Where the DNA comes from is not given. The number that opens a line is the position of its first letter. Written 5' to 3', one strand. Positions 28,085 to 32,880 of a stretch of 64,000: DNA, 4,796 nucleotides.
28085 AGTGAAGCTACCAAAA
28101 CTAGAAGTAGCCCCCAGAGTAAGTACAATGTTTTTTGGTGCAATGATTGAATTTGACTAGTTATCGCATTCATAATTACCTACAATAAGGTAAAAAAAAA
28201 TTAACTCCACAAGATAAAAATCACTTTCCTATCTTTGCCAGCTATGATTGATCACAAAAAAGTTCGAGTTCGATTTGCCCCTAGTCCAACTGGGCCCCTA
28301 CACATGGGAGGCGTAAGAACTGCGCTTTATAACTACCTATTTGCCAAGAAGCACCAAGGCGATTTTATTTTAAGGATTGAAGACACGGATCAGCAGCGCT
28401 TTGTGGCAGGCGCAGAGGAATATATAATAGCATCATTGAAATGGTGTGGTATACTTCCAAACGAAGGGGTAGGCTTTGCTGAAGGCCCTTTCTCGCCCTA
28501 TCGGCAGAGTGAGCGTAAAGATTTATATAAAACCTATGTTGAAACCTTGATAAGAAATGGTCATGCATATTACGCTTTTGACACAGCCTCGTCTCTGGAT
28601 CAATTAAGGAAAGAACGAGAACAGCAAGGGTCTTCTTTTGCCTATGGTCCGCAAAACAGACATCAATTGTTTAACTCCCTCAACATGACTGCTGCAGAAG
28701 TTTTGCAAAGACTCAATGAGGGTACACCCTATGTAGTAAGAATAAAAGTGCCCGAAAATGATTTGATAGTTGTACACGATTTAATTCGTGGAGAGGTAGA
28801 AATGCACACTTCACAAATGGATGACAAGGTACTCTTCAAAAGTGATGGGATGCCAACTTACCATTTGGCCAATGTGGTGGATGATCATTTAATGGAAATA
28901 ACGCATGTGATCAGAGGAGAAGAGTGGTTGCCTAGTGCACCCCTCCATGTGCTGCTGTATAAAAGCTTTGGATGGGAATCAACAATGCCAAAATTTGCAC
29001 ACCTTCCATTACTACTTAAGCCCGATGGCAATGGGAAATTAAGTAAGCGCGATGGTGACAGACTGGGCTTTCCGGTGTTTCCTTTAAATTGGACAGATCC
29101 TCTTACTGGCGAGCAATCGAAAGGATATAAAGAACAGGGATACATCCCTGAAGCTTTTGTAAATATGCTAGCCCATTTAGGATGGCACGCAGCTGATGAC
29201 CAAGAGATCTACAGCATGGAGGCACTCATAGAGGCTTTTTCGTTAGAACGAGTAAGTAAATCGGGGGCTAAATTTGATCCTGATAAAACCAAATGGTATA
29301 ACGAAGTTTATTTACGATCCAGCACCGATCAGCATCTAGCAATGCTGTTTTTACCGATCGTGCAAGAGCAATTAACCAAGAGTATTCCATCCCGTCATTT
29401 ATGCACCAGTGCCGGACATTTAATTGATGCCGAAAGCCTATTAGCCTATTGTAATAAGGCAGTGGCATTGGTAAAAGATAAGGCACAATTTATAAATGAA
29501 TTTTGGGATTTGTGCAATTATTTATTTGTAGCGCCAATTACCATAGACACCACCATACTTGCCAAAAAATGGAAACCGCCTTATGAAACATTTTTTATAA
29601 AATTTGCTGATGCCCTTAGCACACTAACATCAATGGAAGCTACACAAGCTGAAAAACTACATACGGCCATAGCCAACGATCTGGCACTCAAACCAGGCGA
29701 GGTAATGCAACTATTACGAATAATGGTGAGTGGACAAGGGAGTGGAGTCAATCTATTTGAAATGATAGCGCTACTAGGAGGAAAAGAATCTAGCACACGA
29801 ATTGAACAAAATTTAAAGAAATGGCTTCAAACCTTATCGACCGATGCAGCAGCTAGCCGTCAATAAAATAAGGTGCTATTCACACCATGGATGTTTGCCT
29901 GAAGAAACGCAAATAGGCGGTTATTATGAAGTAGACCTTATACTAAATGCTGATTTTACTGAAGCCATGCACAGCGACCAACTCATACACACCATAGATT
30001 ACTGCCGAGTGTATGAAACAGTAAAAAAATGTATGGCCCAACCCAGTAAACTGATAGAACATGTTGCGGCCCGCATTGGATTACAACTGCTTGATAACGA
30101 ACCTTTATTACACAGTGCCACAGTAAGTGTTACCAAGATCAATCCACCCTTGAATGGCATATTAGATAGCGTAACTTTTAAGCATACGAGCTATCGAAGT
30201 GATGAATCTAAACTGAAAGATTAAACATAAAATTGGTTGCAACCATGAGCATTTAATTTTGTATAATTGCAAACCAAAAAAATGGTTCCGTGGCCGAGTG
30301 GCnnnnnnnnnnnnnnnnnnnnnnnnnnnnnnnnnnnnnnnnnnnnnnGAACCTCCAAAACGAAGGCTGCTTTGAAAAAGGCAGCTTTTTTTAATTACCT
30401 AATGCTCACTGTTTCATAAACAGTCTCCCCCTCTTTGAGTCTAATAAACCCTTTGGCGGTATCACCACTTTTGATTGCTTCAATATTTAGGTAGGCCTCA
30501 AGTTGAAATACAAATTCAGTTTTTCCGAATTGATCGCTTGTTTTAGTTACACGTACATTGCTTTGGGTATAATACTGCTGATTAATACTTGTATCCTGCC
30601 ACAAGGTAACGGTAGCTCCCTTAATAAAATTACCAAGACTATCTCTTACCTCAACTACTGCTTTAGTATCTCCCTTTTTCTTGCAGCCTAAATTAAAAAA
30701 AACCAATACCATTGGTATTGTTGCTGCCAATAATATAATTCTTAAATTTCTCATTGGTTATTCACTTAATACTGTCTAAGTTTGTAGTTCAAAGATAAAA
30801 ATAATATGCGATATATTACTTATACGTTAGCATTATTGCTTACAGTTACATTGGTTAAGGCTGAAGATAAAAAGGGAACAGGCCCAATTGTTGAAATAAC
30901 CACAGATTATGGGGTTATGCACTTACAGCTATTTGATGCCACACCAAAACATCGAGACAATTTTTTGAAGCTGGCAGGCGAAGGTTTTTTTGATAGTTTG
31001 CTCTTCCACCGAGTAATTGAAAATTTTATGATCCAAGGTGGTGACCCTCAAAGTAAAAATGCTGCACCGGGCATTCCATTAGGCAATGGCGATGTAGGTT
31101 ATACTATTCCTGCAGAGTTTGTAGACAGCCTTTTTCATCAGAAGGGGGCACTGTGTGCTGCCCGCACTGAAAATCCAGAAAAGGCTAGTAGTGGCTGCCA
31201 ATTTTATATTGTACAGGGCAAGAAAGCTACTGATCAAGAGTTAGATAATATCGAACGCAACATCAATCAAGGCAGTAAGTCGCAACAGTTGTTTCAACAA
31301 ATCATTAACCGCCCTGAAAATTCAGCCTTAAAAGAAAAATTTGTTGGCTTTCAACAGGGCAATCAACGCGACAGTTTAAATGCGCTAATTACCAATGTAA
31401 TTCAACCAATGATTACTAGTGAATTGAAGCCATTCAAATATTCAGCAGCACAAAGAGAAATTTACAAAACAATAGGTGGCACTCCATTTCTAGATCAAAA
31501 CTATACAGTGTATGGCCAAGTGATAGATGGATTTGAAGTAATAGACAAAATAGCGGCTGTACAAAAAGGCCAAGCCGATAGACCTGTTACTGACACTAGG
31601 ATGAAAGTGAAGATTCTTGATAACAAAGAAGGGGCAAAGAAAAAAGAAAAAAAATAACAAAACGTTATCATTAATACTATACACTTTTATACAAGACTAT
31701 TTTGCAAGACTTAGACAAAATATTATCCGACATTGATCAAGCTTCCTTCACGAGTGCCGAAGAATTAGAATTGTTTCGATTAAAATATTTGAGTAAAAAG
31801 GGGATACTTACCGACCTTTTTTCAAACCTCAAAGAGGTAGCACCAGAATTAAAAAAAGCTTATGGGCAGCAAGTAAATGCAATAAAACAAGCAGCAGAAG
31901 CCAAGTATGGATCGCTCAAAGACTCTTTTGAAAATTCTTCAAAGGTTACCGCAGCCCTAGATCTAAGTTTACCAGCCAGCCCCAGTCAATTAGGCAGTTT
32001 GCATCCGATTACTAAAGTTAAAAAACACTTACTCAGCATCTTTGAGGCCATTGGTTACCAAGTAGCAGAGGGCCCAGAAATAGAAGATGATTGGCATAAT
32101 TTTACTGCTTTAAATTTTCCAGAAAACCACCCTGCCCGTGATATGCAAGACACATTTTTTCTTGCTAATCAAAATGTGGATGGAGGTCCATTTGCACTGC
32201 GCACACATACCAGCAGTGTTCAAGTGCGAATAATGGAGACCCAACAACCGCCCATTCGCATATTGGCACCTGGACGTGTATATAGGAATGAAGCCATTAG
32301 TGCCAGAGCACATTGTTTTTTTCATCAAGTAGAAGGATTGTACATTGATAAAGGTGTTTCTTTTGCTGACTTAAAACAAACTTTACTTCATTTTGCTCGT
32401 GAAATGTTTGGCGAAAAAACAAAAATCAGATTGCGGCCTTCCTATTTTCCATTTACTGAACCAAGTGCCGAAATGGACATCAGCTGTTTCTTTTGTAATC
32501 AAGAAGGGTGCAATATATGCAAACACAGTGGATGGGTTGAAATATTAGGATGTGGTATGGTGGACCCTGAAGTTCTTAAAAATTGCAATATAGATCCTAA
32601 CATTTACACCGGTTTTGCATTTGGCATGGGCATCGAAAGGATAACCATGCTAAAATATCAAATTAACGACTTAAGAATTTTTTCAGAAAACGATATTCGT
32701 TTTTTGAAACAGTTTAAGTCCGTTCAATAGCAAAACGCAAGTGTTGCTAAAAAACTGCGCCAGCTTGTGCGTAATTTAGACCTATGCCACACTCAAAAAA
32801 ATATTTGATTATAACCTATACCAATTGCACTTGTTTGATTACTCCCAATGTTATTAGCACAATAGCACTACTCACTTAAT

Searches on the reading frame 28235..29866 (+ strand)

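Call 55: search_protein_families(library=pfam, proteins=[window:28235-29866:+], max_evalue=0.00001)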
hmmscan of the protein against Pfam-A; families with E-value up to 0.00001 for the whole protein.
window:28235-29866:+ (543 aa): 2 families
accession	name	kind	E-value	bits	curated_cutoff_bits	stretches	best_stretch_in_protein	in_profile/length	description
PF00749.27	tRNA-synt_1c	-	4.2e-93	312.1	23.4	1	9-354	1-314/314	tRNA synthetases class I (E and Q), catalytic domain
PF19269.4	Anticodon_2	-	4.3e-22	79.5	23.6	1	404-525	14-139/141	Anticodon binding domain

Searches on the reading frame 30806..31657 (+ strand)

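Call 55: search_protein_families(library=pfam, proteins=[window:30806-31657:+], max_evalue=0.00001)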
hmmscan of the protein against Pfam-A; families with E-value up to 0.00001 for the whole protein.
window:30806-31657:+ (283 aa): 1 family
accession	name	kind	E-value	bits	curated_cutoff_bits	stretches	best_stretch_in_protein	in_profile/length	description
PF00160.26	Pro_isomerase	-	3e-38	132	21.7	2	29-148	2-119/159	Cyclophilin type peptidyl-prolyl cis-trans isomerase/CLD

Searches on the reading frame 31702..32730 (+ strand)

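Call 55: search_protein_families(library=pfam, proteins=[window:31702-32730:+], max_evalue=0.00001)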
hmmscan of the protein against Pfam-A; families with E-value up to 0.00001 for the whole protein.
window:31702-32730:+ (342 aa): 2 families
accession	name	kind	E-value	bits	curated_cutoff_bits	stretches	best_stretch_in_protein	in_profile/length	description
PF01409.25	tRNA-synt_2d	-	3.1e-99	331.9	19.8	1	86-338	2-246/246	tRNA synthetases class II core domain (F)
PF02912.23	Phe_tRNA-synt_N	-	7e-17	61.6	22.3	1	18-78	2-62/69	Aminoacyl tRNA synthetase class II, N-terminal domain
